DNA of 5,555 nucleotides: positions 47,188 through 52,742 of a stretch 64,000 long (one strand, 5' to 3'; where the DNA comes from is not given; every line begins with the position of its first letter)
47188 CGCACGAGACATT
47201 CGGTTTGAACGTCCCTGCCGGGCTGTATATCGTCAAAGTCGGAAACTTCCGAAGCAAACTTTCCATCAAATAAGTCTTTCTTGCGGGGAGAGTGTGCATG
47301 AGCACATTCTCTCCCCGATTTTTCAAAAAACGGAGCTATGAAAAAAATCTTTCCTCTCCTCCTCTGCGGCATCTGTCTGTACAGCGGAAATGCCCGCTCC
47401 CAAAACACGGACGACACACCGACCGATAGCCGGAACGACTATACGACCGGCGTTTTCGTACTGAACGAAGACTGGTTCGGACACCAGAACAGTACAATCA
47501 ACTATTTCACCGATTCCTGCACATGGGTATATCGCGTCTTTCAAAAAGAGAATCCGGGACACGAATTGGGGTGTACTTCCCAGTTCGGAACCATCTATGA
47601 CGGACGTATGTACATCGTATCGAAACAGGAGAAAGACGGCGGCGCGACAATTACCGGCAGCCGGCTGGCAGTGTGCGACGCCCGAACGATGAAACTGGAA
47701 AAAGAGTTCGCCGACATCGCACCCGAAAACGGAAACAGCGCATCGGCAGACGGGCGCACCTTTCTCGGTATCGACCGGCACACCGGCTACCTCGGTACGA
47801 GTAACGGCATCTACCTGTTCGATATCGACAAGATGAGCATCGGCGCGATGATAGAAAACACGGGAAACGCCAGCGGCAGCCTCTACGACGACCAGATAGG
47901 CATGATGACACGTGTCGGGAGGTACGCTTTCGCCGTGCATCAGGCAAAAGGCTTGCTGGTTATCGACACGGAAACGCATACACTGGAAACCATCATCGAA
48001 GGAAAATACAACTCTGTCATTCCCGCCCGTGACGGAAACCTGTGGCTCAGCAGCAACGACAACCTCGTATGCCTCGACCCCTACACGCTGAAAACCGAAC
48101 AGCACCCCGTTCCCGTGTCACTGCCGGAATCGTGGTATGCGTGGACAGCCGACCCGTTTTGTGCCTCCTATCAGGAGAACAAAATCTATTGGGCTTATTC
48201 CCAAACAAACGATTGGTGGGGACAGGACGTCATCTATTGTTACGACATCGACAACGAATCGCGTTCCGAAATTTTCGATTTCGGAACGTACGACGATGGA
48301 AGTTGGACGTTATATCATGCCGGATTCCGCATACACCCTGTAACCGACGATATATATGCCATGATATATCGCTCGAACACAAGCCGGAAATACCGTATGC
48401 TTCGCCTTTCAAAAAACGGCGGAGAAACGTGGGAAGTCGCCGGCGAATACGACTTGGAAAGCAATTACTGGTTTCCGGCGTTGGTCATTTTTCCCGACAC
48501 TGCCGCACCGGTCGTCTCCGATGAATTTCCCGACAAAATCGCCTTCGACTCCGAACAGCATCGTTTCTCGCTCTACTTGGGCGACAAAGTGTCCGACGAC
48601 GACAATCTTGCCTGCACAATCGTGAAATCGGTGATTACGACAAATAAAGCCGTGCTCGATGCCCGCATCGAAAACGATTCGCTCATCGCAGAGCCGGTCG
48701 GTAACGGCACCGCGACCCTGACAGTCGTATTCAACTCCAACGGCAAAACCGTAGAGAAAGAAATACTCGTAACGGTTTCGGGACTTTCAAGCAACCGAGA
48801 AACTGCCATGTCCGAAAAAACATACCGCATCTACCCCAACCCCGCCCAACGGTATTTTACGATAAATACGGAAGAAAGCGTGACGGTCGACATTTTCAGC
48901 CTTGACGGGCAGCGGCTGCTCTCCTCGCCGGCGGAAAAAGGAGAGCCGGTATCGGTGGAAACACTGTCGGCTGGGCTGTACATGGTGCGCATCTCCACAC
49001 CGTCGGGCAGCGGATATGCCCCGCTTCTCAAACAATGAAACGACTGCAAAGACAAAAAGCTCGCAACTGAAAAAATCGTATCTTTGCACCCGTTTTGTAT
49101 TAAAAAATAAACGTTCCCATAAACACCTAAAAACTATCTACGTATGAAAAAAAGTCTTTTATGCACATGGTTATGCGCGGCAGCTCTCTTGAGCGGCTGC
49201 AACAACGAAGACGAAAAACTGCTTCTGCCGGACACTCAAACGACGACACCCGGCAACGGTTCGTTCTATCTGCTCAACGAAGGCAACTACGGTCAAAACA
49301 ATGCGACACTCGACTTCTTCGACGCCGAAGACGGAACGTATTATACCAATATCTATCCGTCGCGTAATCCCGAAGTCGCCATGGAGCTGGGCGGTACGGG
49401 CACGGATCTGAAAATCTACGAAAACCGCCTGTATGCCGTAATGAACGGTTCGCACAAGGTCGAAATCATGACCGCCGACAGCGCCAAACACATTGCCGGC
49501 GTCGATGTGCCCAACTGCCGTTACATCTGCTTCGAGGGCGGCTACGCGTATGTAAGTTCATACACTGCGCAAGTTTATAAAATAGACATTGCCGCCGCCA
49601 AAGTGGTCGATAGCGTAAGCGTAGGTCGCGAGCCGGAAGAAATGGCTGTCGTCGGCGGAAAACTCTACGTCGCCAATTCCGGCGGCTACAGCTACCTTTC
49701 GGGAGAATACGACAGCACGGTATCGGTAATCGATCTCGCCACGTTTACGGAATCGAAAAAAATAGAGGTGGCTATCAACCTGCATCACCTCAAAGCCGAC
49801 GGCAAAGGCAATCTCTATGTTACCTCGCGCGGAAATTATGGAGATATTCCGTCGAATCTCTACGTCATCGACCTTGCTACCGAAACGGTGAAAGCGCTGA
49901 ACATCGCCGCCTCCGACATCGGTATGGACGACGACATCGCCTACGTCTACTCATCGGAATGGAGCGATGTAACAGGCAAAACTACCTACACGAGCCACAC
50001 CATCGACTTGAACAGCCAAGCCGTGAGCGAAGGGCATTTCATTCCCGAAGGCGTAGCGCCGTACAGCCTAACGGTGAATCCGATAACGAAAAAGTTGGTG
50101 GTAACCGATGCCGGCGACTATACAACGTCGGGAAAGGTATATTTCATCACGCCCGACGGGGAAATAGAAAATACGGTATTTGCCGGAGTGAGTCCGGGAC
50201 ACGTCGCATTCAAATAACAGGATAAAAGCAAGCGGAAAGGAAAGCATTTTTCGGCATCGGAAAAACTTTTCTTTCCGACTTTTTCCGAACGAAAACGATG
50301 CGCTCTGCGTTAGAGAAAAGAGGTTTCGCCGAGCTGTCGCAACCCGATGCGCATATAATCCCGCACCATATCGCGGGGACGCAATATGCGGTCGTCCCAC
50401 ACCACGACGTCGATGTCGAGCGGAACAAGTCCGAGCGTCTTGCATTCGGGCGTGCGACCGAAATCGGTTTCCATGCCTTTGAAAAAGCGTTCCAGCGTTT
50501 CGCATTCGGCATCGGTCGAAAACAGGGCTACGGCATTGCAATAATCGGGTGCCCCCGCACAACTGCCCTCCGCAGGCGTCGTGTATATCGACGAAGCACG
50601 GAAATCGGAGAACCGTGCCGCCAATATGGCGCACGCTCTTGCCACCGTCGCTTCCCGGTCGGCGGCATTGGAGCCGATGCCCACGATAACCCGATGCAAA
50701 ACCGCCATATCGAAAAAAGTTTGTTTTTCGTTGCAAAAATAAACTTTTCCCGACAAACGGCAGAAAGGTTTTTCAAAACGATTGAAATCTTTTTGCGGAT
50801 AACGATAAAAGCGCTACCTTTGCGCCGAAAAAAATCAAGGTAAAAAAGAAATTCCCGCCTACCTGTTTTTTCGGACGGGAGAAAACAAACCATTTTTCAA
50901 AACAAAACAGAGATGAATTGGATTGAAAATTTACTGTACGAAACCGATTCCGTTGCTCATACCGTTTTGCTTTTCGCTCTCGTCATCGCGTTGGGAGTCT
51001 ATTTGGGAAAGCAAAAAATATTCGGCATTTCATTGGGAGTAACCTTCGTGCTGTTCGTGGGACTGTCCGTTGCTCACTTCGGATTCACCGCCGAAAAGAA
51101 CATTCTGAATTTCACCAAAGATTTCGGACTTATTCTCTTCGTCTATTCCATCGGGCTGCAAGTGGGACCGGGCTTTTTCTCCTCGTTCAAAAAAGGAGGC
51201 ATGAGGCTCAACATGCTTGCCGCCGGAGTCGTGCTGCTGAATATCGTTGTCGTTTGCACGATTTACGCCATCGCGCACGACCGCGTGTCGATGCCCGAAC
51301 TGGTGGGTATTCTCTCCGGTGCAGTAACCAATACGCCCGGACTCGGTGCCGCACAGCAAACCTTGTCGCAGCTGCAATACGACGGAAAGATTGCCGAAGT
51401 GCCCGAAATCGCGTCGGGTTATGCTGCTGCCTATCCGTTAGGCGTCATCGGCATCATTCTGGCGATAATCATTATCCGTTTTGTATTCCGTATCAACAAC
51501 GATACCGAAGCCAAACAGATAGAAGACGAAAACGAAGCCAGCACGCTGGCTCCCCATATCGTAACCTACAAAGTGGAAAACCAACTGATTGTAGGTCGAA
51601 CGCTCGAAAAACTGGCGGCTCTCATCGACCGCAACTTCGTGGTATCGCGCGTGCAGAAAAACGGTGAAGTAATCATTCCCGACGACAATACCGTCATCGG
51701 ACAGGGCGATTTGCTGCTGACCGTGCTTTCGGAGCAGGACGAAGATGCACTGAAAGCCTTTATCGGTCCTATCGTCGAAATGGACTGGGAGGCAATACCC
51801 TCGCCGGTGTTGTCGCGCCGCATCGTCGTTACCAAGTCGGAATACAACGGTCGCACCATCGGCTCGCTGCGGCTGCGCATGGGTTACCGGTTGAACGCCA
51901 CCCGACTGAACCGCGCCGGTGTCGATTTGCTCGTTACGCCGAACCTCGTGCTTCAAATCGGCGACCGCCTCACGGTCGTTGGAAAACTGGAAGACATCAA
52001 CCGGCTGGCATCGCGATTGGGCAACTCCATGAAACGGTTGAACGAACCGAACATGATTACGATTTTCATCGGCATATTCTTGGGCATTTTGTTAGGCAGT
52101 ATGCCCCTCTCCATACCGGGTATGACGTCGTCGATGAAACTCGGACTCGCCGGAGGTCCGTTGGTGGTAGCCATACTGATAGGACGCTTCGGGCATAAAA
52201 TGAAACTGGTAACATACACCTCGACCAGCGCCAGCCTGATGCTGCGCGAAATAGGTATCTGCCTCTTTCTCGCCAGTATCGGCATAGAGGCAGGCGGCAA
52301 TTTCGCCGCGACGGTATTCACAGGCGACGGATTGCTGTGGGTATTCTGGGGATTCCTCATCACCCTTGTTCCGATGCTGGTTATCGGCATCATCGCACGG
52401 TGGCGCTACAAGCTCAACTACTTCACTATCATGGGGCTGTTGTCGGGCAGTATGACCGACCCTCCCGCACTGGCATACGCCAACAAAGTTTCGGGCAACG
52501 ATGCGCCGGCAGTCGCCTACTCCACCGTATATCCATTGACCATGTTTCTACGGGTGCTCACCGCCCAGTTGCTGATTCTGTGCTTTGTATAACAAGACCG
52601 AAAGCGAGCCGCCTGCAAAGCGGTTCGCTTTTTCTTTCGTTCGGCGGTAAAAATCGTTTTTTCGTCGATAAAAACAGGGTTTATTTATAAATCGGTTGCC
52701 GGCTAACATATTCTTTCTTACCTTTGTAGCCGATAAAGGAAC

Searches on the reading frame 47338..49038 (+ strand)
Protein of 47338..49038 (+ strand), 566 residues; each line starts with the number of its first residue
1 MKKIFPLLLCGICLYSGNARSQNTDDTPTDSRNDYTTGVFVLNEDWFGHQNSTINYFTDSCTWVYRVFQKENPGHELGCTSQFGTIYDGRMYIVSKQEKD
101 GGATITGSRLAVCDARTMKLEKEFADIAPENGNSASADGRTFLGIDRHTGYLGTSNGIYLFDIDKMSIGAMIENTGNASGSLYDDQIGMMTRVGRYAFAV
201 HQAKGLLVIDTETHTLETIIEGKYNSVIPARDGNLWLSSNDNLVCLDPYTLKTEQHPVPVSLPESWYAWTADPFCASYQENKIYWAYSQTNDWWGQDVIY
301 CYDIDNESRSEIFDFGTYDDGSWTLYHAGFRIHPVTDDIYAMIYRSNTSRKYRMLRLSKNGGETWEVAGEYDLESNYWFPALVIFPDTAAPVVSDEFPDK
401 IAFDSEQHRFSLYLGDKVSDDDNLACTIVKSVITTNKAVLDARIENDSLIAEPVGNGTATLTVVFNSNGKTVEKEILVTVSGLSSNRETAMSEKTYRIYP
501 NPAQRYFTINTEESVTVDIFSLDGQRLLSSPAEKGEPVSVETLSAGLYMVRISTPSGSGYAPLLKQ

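Call 3: search_protein_families(library=pfam, proteins=[window:47338-49038:+], max_evalue=0.01)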
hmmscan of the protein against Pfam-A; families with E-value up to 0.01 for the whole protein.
window:47338-49038:+ (566 aa): 3 families
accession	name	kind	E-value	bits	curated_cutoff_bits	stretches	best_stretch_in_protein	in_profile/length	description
PF16819.11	DUF5074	-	1.3e-107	360.4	27.2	1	38-386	2-353/353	Domain of unknown function (DUF5074)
PF18962.6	Por_Secre_tail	-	1.9e-10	41.3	27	1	498-556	1-66/75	Secretion system C-terminal sorting domain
PF08450.18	SGL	-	0.0022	18.1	26.3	0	156-237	12-101/246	SMP-30/Gluconolactonase/LRE-like region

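Call 9: search_solved_structures(query=window:47338-49038:+, max_evalue=1)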
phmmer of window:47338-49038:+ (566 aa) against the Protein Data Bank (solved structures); distinct sequences matched with E-value up to 1: 13.
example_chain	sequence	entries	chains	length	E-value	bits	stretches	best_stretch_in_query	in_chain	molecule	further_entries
9s6c_A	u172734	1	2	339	1.5e-11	46.8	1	37-385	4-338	Quinoprotein amine dehydrogenase-like protein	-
9s6c_C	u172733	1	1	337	2.3e-11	46.1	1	38-385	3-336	Quinoprotein amine dehydrogenase-like protein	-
8glj_D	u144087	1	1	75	0.00085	21.2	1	496-555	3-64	Por secretion system C-terminal sorting domain-containing protein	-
8glk_D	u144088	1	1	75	0.012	17.3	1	498-556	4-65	Endonuclease I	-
8bmy_A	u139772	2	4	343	0.082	14.6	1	36-95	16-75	Putative surface layer protein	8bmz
7pzj_A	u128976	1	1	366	0.089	14.5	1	486-553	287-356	Lipase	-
2bv8_B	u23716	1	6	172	0.11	14.2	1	99-196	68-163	C-PHYCOCYANIN BETA SUBUNIT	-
8bn0_A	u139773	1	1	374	0.11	14.2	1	36-95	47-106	Putative surface layer protein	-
8baz_A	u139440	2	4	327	0.12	14.1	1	37-95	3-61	Surface layer protein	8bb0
8bmx_D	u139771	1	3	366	0.12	14.1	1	36-95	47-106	YncE family protein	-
8bai_A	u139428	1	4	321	0.15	13.7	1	37-95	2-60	Surface layer protein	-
3dsm_A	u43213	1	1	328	0.16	13.7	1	37-95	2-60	uncharacterized protein BACUNI_02894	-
4yjj_B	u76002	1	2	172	0.32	12.7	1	100-196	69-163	Beta Subunit of Cyanobacterial Phycocyanine protein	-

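Call 11: search_protein_families(library=ncbifam, proteins=[window:47338-49038:+], max_evalue=0.01)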
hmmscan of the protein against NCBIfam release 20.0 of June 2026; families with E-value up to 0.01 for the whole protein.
window:47338-49038:+ (566 aa): 2 families
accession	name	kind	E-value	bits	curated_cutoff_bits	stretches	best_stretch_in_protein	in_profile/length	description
TIGR04183.1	Por_Secre_tail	domain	7.9e-13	48.2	23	1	498-558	1-64/72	T9SS type A sorting domain-containing protein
NF038113.1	T9SSA_dep_M36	equivalog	2.4e-07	29.3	885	1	490-555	787-858/869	T9SS-dependent M36 family metallopeptidase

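Call 50: search_solved_structures(query=window:47338-49038:+, max_evalue=0.00001, show_alignments=1)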
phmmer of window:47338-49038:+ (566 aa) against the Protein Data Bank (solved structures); distinct sequences matched with E-value up to 0.00001: 2.
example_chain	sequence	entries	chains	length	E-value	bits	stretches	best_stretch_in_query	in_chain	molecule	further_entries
9s6c_A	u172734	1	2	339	1.5e-11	46.8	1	37-385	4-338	Quinoprotein amine dehydrogenase-like protein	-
9s6c_C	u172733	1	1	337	2.3e-11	46.1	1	38-385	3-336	Quinoprotein amine dehydrogenase-like protein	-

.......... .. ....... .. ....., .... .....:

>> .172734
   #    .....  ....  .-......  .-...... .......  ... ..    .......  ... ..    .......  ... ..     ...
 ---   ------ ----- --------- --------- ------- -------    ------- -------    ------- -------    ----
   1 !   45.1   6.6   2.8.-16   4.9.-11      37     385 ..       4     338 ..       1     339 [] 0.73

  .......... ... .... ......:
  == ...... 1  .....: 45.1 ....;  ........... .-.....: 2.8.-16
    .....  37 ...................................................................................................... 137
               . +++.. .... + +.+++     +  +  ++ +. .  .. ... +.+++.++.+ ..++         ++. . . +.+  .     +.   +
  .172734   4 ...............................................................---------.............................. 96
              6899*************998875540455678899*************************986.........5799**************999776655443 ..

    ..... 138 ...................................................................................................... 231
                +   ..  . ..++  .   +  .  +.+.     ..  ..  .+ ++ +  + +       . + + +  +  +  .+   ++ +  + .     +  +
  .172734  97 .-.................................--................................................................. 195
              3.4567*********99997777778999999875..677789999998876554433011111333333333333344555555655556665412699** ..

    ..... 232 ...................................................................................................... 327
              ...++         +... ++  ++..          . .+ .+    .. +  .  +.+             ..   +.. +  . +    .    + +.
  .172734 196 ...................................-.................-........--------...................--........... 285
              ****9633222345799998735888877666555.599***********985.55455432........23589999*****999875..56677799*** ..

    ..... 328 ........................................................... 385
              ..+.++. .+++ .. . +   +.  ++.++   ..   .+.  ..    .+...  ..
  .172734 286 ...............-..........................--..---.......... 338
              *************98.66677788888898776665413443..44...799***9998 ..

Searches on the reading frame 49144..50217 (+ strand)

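Call 3: search_protein_families(library=pfam, proteins=[window:49144-50217:+], max_evalue=0.01)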
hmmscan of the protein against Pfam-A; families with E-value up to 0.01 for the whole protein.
window:49144-50217:+ (357 aa): 4 families
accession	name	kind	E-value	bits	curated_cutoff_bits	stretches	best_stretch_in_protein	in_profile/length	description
PF16819.11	DUF5074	-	1.5e-14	54.3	27.2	1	41-256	3-225/353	Domain of unknown function (DUF5074)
PF21783.3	YNCE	-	7.9e-06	25.8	27.1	0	99-166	262-330/339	YNCE-like beta-propeller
PF02239.22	Cytochrom_D1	-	0.00041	19.5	25.5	0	99-177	10-92/368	Cytochrome D1 heme domain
PF06433.17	Me-amine-dh_H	-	0.0019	17.6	21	0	141-209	16-85/343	Methylamine dehydrogenase heavy chain (MADH)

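Call 11: search_protein_families(library=ncbifam, proteins=[window:49144-50217:+], max_evalue=0.01)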
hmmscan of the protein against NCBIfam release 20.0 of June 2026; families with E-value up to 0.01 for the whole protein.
window:49144-50217:+ (357 aa): 5 families
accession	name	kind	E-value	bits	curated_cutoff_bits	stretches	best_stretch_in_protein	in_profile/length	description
TIGR02276.1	beta_rpt_yvtn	repeat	4.1e-08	33.1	27.85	1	132-169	3-41/42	beta-propeller repeat protein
TIGR03866.1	PQQ_ABC_repeats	subfamily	1.6e-07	30.7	287.3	1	94-179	53-143/310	PQQ-dependent catabolism-associated beta-propeller protein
NF052460.1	L-NosZ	equivalog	3.1e-07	29.3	700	1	179-322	53-192/480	clade III lactonase-type nitrous-oxide reductase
TIGR02658.1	TTQ_MADH_Hv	equivalog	0.00046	19.1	454.45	0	141-209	33-102/358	methylamine dehydrogenase (amicyanin) large subunit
NF048007.1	MmpL3Stblzr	equivalog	0.0029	16.8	600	0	208-322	173-286/366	MmpL3/TtfA transport complex stabilizer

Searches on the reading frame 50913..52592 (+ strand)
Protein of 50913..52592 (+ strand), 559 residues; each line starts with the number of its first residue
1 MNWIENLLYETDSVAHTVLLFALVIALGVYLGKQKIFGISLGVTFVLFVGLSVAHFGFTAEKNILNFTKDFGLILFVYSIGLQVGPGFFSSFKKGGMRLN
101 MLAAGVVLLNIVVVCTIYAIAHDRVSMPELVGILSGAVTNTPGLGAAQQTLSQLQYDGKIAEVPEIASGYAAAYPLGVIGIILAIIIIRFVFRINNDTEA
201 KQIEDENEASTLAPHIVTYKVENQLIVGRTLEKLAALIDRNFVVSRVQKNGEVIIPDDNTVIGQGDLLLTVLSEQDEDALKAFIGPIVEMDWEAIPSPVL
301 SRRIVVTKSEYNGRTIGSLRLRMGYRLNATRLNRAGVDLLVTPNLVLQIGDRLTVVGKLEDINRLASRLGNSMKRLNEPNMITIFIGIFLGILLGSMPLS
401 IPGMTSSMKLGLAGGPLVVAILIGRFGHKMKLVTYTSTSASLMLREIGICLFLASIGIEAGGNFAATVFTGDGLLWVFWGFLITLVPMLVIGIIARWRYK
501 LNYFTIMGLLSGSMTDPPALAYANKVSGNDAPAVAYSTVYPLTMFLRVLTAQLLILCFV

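Call 3: search_protein_families(library=pfam, proteins=[window:50913-52592:+], max_evalue=0.01)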
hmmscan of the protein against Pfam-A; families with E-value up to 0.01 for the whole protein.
window:50913-52592:+ (559 aa): 2 families
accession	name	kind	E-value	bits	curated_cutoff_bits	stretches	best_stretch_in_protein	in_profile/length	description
PF06826.17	Asp-Al_Ex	-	9.9e-84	279.7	27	2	384-555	2-166/167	Predicted Permease Membrane Region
PF02080.26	TrkA_C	-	3.2e-16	59.4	27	2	304-370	5-71/71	TrkA-C domain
